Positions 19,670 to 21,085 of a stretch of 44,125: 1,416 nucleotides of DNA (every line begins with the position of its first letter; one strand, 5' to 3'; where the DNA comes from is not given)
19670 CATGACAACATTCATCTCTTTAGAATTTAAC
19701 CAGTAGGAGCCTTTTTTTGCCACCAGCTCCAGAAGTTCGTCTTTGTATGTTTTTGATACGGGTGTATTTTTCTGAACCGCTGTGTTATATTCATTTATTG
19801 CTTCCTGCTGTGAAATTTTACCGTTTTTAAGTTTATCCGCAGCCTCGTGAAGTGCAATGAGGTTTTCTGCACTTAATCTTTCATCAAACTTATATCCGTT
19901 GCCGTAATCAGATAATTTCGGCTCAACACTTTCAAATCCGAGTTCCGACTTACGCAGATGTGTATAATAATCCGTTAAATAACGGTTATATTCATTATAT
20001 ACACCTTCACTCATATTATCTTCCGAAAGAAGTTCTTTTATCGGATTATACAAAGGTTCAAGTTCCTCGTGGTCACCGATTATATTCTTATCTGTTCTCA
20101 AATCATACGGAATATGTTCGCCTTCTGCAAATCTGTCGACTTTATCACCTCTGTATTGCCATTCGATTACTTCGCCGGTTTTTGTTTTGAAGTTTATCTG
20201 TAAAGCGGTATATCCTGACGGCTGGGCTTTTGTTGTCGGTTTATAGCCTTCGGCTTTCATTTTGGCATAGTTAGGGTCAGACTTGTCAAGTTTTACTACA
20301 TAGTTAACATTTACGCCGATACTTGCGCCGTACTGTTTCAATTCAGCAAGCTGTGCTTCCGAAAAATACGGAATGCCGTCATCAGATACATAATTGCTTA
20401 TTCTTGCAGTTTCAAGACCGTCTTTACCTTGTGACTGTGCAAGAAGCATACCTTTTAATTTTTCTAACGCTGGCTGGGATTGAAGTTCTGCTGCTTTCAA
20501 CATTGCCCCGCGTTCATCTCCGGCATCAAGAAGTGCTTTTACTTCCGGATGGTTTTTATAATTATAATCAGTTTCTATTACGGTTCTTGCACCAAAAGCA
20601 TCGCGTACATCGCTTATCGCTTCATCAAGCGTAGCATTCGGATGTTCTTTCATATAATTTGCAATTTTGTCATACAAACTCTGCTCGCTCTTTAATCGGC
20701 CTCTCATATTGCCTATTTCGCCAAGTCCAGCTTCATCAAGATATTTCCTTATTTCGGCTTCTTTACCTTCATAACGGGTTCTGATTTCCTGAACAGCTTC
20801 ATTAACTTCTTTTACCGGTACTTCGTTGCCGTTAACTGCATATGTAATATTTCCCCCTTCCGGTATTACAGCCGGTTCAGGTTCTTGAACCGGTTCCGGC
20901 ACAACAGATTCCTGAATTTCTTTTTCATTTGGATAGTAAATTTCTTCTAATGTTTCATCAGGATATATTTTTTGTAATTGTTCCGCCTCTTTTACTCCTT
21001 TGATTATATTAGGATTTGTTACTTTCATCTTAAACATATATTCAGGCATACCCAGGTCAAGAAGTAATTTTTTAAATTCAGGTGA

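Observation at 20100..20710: RelA/SpoT-synthetase (toxSAS-like) module embedded in the giant protein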

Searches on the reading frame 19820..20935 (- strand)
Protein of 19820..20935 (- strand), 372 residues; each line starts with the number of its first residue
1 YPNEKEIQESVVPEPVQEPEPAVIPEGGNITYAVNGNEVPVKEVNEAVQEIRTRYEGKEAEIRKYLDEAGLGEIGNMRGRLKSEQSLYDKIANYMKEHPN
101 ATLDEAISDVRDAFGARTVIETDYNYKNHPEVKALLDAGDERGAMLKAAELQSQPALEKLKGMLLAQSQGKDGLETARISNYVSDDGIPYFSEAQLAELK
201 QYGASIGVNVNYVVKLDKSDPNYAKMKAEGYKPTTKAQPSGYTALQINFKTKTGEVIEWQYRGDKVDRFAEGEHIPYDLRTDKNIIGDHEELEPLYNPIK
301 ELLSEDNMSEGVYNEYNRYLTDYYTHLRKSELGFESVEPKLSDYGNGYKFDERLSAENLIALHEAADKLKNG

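Call 5: search_protein_families(library=pfam, proteins=[window:19850-20935:-], max_evalue=1)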
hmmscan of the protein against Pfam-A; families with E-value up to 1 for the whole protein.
window:19850-20935:- (362 aa): 3 families
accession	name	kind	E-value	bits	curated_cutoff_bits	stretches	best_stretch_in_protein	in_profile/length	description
PF04607.23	RelA_SpoT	-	0.00049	20.8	27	0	229-272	58-101/113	Region found in RelA / SpoT proteins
PF16469.10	NPA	-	0.2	12.8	27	1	55-106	4-55/123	Nematode polyprotein allergen ABA-1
PF00486.34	Trans_reg_C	-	0.2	12.2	26.2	1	78-122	21-69/77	Transcriptional regulatory protein, C terminal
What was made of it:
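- On RSH synthetase domain superfamily (Pfam PF04607 RelA_SpoT): 20.8 bits against a cut-off of 27, E 4.9e-4 (call 5).
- The window sequence itself is below Pfam's gathering score (20.8 against 27 bits, call 5).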

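Call 6: search_solved_structures(query=window:19850-20935:-, max_evalue=10, show_alignments=3)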
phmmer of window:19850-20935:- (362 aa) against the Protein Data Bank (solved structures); distinct sequences matched with E-value up to 10: 0.

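Call 7: find_homologous_proteins(query=window:19850-20935:-, max_evalue=0.001)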
Query window:19850-20935:- (362 aa): 14 proteins with E <= 0.001 among 4879 candidates.
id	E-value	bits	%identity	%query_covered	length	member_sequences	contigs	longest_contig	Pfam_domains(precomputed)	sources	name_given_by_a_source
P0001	3.8e-102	360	61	74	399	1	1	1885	-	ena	-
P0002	2.5e-98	348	70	64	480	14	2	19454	-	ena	-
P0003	6.5e-98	347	52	88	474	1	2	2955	-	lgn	-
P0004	5.2e-77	278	46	78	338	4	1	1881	-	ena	-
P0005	6.1e-75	271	57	63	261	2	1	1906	-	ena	-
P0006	1.5e-70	257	43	92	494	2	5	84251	-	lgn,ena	-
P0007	1.3e-65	240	55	60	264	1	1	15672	-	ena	-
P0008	2.3e-65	239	58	55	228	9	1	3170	-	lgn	-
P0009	1.6e-63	233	44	85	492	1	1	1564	-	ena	-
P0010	2.2e-60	223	53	56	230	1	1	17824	-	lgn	-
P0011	2.6e-52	197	57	45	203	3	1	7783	-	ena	-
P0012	4.3e-44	170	46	55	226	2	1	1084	-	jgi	-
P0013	2.9e-36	144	46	48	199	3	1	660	-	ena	-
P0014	1.2e-34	138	45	49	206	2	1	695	-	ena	-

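Call 16: search_solved_structures(query=A1, max_evalue=10, show_alignments=4)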
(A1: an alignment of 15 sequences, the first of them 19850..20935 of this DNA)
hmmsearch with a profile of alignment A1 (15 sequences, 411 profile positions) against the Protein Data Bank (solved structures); distinct sequences matched with E-value up to 10: 4.
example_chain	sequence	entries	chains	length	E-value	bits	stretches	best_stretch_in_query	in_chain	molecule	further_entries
8vx3_A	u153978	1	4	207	0.0026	20.4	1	59-140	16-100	SaSAS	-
1yht_A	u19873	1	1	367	0.057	16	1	199-223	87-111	DspB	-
9s6k_B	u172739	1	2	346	0.44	13.1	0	252-284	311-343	GTP pyrophosphokinase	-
7x7w_A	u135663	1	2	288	1.4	11.5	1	201-225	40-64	D-PSICOSE 3-EPIMERASE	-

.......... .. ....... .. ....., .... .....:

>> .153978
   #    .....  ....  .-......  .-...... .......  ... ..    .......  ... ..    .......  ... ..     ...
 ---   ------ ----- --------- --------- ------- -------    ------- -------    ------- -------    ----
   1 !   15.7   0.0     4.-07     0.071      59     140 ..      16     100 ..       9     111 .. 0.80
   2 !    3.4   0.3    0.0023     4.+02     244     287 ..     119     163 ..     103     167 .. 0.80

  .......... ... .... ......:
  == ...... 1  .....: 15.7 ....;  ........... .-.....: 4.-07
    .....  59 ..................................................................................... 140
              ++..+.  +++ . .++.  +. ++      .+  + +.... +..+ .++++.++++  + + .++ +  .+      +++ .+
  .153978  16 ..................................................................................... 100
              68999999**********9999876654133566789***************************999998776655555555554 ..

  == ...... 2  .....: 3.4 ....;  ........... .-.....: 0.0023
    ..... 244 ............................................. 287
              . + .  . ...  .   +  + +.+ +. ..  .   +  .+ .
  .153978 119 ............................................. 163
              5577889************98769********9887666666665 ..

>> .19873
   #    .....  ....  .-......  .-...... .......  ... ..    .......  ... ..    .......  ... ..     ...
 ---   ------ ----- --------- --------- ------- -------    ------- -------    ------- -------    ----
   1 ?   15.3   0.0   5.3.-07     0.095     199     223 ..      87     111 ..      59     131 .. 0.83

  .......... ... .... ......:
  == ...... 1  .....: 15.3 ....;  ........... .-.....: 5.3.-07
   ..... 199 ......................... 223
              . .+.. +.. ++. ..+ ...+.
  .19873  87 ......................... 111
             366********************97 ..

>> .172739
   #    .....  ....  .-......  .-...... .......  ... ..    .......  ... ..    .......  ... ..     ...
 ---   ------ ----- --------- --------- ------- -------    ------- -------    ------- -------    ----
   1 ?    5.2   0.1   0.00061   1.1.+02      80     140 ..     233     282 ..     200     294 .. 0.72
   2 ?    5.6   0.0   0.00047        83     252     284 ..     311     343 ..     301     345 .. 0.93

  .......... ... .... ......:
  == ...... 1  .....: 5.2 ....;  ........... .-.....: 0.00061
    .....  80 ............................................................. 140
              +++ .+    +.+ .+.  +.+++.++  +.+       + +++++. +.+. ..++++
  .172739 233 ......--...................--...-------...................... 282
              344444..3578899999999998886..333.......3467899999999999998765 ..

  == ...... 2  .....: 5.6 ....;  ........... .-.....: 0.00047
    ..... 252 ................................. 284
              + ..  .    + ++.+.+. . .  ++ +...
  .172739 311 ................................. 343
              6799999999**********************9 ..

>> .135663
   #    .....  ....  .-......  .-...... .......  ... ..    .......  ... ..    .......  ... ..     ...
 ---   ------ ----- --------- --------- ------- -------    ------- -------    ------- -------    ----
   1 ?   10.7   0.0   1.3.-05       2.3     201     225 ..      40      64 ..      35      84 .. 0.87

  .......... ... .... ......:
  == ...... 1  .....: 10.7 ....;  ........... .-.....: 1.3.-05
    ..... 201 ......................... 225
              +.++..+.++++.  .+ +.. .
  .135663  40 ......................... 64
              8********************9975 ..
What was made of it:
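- On RSH synthetase domain superfamily (Pfam PF04607 RelA_SpoT): The profile hits 8vx3 SaSAS at E 0.0026 (call 16).
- Checked: A family profile hits the exported small alarmone synthetase 8vx3 collinearly (E 0.0026, call 16).
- Profile against PDB hits 8vx3 at E 0.0026, with both halves collinear (call 16).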

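Call 17: find_related_loci(query=A1, collection=genome_contigs, flank=10000)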
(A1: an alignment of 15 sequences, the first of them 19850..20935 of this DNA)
Query A1 (362 aa) in genome_contigs; peptide patterns used: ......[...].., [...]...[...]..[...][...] (x = any residue, [..] = any of these).
175 stretches matched a pattern; 100 encode a relative of the query (tblastn E <= 1e-3); the best 80 are kept; 80 distinct loci.
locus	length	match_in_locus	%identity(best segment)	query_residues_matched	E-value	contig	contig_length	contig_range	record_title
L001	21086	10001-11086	86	1-362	0e+0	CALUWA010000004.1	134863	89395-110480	MAG: Candidatus Gastranaerophilales bacterium isolate BRZ_PS__bin4 genome assembly, contig: BRZ_PS__NODE_182_length_1348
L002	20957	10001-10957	78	43-362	2e-170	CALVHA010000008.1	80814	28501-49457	MAG: Candidatus Gastranaerophilales bacterium isolate BRZ_E__bin22 genome assembly, contig: BRZ_E__NODE_497_length_80814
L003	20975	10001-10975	70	35-362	9e-157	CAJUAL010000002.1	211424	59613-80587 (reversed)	TPA_asm: uncultured Vampirovibrio sp. isolate MGBC124934 genome assembly, contig: MGBC124934.2, whole genome shotgun seq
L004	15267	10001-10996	70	29-362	1e-153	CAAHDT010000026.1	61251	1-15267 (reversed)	TPA_asm: Candidatus Gastranaerophilales bacterium, isolate HGM07933, WGS project CAAHDT010000000 data, contig: SRS476326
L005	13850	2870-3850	67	38-362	2e-151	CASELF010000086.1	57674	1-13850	uncultured bacterium isolate CO.O54.metabat-bins.55 genome assembly, contig: CO.O54.metabat-bins.55.fa_k141_5223949, who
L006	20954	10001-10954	67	43-362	2e-138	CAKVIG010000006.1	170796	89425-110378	MAG: uncultured Candidatus Melainabacteria bacterium isolate REFINED_METABAT215_TOP10_CONTIGS_1500_ASSEMBLY_K77_MERGED__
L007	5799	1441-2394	67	43-362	3e-139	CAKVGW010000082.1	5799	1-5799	MAG: uncultured Candidatus Melainabacteria bacterium isolate REFINED_METABAT215_TOP10_CONTIGS_1500_ASSEMBLY_K77_MERGED__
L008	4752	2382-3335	66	43-362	3e-139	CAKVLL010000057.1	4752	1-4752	MAG: uncultured Candidatus Melainabacteria bacterium isolate REFINED_METABAT215_TOP10_CONTIGS_1500_ASSEMBLY_K77_MERGED__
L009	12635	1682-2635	66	43-362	1e-136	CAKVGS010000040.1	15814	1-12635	MAG: uncultured Candidatus Melainabacteria bacterium isolate REFINED_METABAT215_TOP10_CONTIGS_1500_ASSEMBLY_K77_MERGED__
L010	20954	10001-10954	65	43-362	2e-135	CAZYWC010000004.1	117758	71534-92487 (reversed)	MAG TPA_asm: uncultured Vampirovibrio sp. isolate binchicken_co323_251 genome assembly, contig: NODE_52_length_117758_co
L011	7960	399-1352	64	43-362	1e-134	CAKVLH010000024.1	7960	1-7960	MAG: uncultured Candidatus Melainabacteria bacterium isolate REFINED_METABAT215_TOP10_CONTIGS_1500_ASSEMBLY_K77_MERGED__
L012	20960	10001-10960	63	41-362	9e-133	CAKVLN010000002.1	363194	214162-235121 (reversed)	MAG: uncultured Candidatus Melainabacteria bacterium isolate REFINED_METABAT215_TOP10_CONTIGS_1500_ASSEMBLY_K77_MERGED__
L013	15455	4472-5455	58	42-362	4e-118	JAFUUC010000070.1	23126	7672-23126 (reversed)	Bacterium isolate RGIG4827 Roe_deer_Reticulum.Co__c670234, whole genome shotgun sequence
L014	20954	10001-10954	71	44-362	1e-157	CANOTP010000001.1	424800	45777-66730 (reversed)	MAG TPA_asm: uncultured Candidatus Melainabacteria bacterium isolate SRR15604592_bin.43_metawrap_v1.3_MAG genome assembl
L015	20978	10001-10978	55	43-362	4e-113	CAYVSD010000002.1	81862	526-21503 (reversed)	MAG TPA_asm: uncultured Muribaculaceae bacterium isolate binchicken_co353_255 genome assembly, contig: NODE_304_length_8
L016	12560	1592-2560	54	41-362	9e-110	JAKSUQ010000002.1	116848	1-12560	MAG: bacterium isolate Horse_feces337 MAG337_2, whole genome shotgun sequence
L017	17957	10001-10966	52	44-362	4e-109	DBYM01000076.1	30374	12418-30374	MAG TPA_asm: Cyanobacteria bacterium UBA1186 UBA1186_contig_27804, whole genome shotgun sequence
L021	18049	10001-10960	50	42-359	3e-95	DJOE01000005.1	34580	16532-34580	MAG TPA_asm: Cyanobacteria bacterium UBA6446 UBA6446_contig_800, whole genome shotgun sequence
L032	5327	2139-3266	46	6-362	3e-86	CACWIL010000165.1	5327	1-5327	uncultured bacterium isolate RUG10609 genome assembly, contig: RUG10609_asm_165, whole genome shotgun sequence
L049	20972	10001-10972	42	34-359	8e-73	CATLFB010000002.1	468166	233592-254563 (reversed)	MAG TPA_asm: uncultured Candidatus Melainabacteria bacterium isolate MGG09899_1680015468 genome assembly, contig: ERR319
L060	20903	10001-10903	43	37-359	5e-69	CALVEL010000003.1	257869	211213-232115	MAG: Candidatus Gastranaerophilales bacterium isolate BRZ_MB__bin16 genome assembly, contig: BRZ_MB__NODE_41_length_2578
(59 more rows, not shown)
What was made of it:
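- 80 loci, almost all Gastranaerophilales or Melainabacteria (call 17). The gene is present in about 100 species-level genomes of one order rather than patchily (call 17).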

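Call 22: search_protein_families(library=pfam, alignment_id=A1, max_evalue=0.1)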
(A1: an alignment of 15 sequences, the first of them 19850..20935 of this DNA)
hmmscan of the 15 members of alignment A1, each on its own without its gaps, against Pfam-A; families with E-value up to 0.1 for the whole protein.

A. member 1, window:19850-20935:- (362 aa): 1 family
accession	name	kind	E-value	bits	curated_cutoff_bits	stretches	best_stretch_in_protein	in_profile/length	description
PF04607.23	RelA_SpoT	-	0.00049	20.8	27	0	229-272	58-101/113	Region found in RelA / SpoT proteins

B. families by the number of members that match (of 15 scanned): 11 families
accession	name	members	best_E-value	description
PF04607.23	RelA_SpoT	6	2.7e-05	Region found in RelA / SpoT proteins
PF02696.19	SelO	2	0.0021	Protein adenylyltransferase SelO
PF06599.16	DUF1139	1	0.011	Protein of unknown function (DUF1139)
PF16459.11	Phage_TAC_13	1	0.022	Phage tail assembly chaperone, TAC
PF02609.21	Exonuc_VII_S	1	0.026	Exonuclease VII small subunit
PF17639.7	DUF5517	1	0.04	Family of unknown function (DUF5517)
PF21106.3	YtxK_like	1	0.048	YtxK N-terminal helical domain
PF20184.3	DUF6547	1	0.051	Family of unknown function (DUF6547)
PF21426.3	GBS104-like_Ig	1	0.058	Tip pilin GBS104-like, Ig-like domain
PF06371.19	Drf_GBD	1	0.069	Diaphanous GTPase-binding Domain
PF18788.6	DarA_N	1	0.085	Defence against restriction A N-terminal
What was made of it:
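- Pfam RelA_SpoT recurs below its threshold in 6 of 15 close relatives (call 22).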

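Call 24: predict_structure(alignment_id=A1)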
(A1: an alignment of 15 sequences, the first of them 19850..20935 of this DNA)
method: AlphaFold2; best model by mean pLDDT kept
length: 362 residues; sequences in the alignment: 15
mean_pLDDT: 81.8   pTM: 0.77
mean pLDDT of the five models: 81.8, 80.2, 80.0, 77.8, 75.8
residues with pLDDT >= 90: 168; 70-90: 144; 50-70: 16; < 50: 34
segments of 3 or more residues with pLDDT < 50: 1-31, 33-35
pLDDT, mean of each block of 10 residues (from residue 1): 29 28 32 54 83 90 91 93 83 77 83 91 90 97 94 94 90 84 83 89 87 71 77 74 83 89 90 87 81 92 93 92 91 94 92 93 86
secondary structure, 60 per line:
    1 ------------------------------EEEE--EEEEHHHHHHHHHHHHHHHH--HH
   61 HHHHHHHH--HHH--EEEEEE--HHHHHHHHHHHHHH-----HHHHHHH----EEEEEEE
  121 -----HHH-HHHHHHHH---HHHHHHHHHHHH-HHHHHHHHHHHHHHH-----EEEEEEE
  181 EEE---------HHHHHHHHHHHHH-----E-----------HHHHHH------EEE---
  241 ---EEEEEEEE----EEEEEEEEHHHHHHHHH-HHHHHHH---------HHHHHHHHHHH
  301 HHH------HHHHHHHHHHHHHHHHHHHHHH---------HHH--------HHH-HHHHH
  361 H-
elements in order: E31-34 E37-40 H41-56 H59-68 E76-81 H84-97 H103-109 E114-120 H130-137 H141-152 H154-168 E174-183 H193-205 H223-228 E235-237 E244-251 E256-263 H264-272 H274-280 H290-303 H310-331 H356-361
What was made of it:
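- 19823..20824 (-): RSH (RelA/SpoT-homologue) synthetase-type module, aa 2477-2810. This is the conserved, shuffled unit. The AF2 model has pLDDT 81.8 (call 24).
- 20843..20926 (-): Pro/Glu-rich disordered linker before the module (aa 2443-2470). pLDDT is below 50 for residues 1-31 of the modelled segment (call 24).
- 20417..20575 (-): Insertion 1, about 35 aa more than in RelA. It is a three-helix element between strands beta2 and beta3 (aa about 2560-2612). The model places helices at aa 2569-2607 with pLDDT of at least 83 (call 24).
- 20387..20401 (-): Strand beta3, ISNYV (aa 2618-2622), the equivalent of RelA 'DDYV'. The model has a strand at aa 2613-2622 (call 24).
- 19823..20095 (-): Family-specific conserved helical C-terminal extension of the module (aa 2720-2810). 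The model places helices at aa 2729-2770 with pLDDT above 90 (call 24).
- On RSH synthetase domain superfamily (Pfam PF04607 RelA_SpoT): AF2 model with pLDDT 81.8 (call 24).
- AF2 model: pLDDT 81.8, pTM 0.77 (call 24).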

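Call 28: fold_search(model_id=the predicted structure, library=pdb)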
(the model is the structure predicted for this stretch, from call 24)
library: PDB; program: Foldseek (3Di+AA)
matches with E <= 10: 650; with E <= 0.001: 3
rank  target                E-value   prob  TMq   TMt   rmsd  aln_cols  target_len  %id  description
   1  8vx3_B                3.1e-04  1.00  0.32  0.51   9.0       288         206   14  Structure of an exported small alarmone synthetase from Streptomyces albidoflavus (released 2025-02-05)
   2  8vx3_C                3.2e-04  1.00  0.32  0.52   8.8       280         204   14  Structure of an exported small alarmone synthetase from Streptomyces albidoflavus (released 2025-02-05)
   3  8vx3_A                7.1e-04  1.00  0.35  0.57   8.1       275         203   14  Structure of an exported small alarmone synthetase from Streptomyces albidoflavus (released 2025-02-05)
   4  6fgj_A                1.6e-03  1.00  0.29  0.49   9.5       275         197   13  Crystal structure of the small alarmone synthethase 2 from Staphylococcus aureus (released 2018-02-07)
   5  6ewz_A                1.6e-03  1.00  0.25  0.39  10.9       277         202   12  Crystal structure of RelP (SAS2) from Staphylococcus aureus bound to AMPCPP and GTP in the pre-catalytic state (released 2018-01-24)
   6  6ex0_A                1.9e-03  1.00  0.28  0.48  10.7       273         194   15  Crystal structure of RelP (SAS2) from Staphylococcus aureus bound to pppGpp in the post-catalytic state (released 2018-01-24)
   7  5f2v_T                1.9e-03  0.98  0.20  0.34  12.0       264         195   16  Crystal structure of the small alarmone synthethase 1 from Bacillus subtilis bound to AMPCPP (released 2015-12-16)
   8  6fgx_A                2.2e-03  1.00  0.26  0.42  10.4       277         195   13  Crystal structure of the small alarmone synthethase 2 from Staphylococcus aureus bound to AMPCPP (released 2018-02-07)
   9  6ewz_B                2.2e-03  1.00  0.25  0.41  11.6       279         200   11  Crystal structure of RelP (SAS2) from Staphylococcus aureus bound to AMPCPP and GTP in the pre-catalytic state (released 2018-01-24)
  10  6fgj_B                2.4e-03  1.00  0.30  0.50   9.8       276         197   12  Crystal structure of the small alarmone synthethase 2 from Staphylococcus aureus (released 2018-02-07)
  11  6ex0_B                2.4e-03  1.00  0.26  0.43  11.5       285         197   15  Crystal structure of RelP (SAS2) from Staphylococcus aureus bound to pppGpp in the post-catalytic state (released 2018-01-24)
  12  5ded_F                2.6e-03  0.99  0.23  0.40  12.6       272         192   14  Crystal structure of the small alarmone synthethase 1 from Bacillus subtilis bound to its product pppGpp (released 2015-10-28)
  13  2be3_A                2.6e-03  0.99  0.24  0.40  12.2       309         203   12  Structure of a GTP Pyrophosphokinase Family Protein from Streptococcus pneumoniae (released 2005-12-06)
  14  7ztb_B                3.4e-03  0.99  0.29  0.31   9.5       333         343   12  Structure of the Salmonella tRNA pyrophosphokinase CapRel (released 2022-11-23)
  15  6fgk_D                3.6e-03  1.00  0.25  0.44  10.0       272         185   12  Crystal structure of the small alarmone synthethase 2 from Bacillus subtilis (released 2018-02-07)
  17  7ztb_A                4.2e-03  0.99  0.29  0.30   9.7       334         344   10  Structure of the Salmonella tRNA pyrophosphokinase CapRel (released 2022-11-23)
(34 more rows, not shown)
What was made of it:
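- On RSH synthetase domain superfamily (Pfam PF04607 RelA_SpoT): The top 45 PDB hits are exclusively RSH synthetases, with probability 0.75-1.00 (call 28).
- Closest known: Exported alarmone synthetases. Same: SaEAS is the best sequence-profile and structural match (calls 16, 28).
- Closest known: toxSAS toxin-antitoxin toxins. Same: Same fold (CapRel 7ztb, E 3e-3, call 28).
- Checked: The AF2 model's top 45 PDB matches are all RSH synthetases (call 28).
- The top 45 PDB Foldseek hits are all RSH synthetases: 8vx3 SaEAS (E 3e-4), then RelP, RelQ, CapRel, Rel, Tas1, RelA and SpoT (call 28). The nearest structures and profiles are exported or toxic SAS enzymes rather than long Rel enzymes (calls 16, 28). 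CapRel (7ztb) is among the structural matches, with the longest aligned span (333 columns, E 3e-3, call 28). Similarity to characterised enzymes is low: 10-16% identity in structural alignments (call 28).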

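Call 34: search_protein_families(library=pfam, proteins=[L012:8972-11044:+, L017:8723-11005:+, L021:8093-11050:+, L060:8093-10957:+, L032:1539-3353:+, L003:8678-12280:+, L010:6815-11710:+, L049:8117-12979:+], max_evalue=0.01)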
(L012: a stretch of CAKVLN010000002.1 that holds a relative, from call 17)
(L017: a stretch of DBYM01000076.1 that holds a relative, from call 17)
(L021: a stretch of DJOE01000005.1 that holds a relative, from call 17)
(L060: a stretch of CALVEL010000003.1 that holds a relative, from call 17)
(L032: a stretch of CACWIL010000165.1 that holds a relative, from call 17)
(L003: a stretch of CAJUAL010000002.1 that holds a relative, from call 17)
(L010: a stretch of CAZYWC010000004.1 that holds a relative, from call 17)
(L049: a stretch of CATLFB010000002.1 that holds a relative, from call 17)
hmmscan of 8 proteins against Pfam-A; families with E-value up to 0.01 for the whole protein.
L012:8972-11044:+ (691 aa): 0 families

L017:8723-11005:+ (761 aa): 1 family
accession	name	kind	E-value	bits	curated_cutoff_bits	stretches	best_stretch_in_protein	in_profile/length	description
PF03496.20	ADPrib_exo_Tox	-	1.3e-10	41.4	23.4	1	266-401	59-178/196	ADP-ribosyltransferase exoenzyme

L021:8093-11050:+ (986 aa): 1 family
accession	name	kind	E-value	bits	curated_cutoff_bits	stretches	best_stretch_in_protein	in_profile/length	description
PF04607.23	RelA_SpoT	-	0.0082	16.8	27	0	676-736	1-48/113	Region found in RelA / SpoT proteins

L060:8093-10957:+ (955 aa): 0 families

L032:1539-3353:+ (605 aa): 1 family
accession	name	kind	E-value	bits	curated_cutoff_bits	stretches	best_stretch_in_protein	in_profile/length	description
PF17723.7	RHH_8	-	0.0011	19.5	25.4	0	360-426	31-98/119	Ribbon-Helix-Helix transcriptional regulator family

L003:8678-12280:+ (1201 aa): 2 families
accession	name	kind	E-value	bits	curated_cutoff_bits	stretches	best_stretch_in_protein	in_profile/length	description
PF24390.1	PRTase-CE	-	5.7e-08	33.4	27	1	966-1169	30-234/253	PRTase-CE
PF14681.12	UPRTase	-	0.00015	21.7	27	1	1046-1104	114-174/206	Uracil phosphoribosyltransferase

L010:6815-11710:+ (1632 aa): 3 families
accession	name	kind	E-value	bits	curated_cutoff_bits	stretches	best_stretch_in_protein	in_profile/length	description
PF13499.12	EF-hand_7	-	0.0013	19.5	30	0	31-71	2-39/67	EF-hand domain pair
PF00036.39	EF-hand_1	-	0.0057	16.5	25.4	1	33-58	2-27/29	EF hand domain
PF13405.12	EF-hand_6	-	0.0093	16.1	25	1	33-58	2-27/30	EF-hand domain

L049:8117-12979:+ (1621 aa): 1 family
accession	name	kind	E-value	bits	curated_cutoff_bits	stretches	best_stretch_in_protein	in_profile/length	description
PF04607.23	RelA_SpoT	-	0.0027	18.4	27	0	696-872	2-104/113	Region found in RelA / SpoT proteins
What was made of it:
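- Other hosts carry ADPrib_exo_Tox and PRTase-CE domains (call 34). Co-resident domains are toxin-type: ADPrib_exo_Tox and PRTase-CE (call 34). PRTase-CE, a domain of conflict systems, occurs in one relative (call 34).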
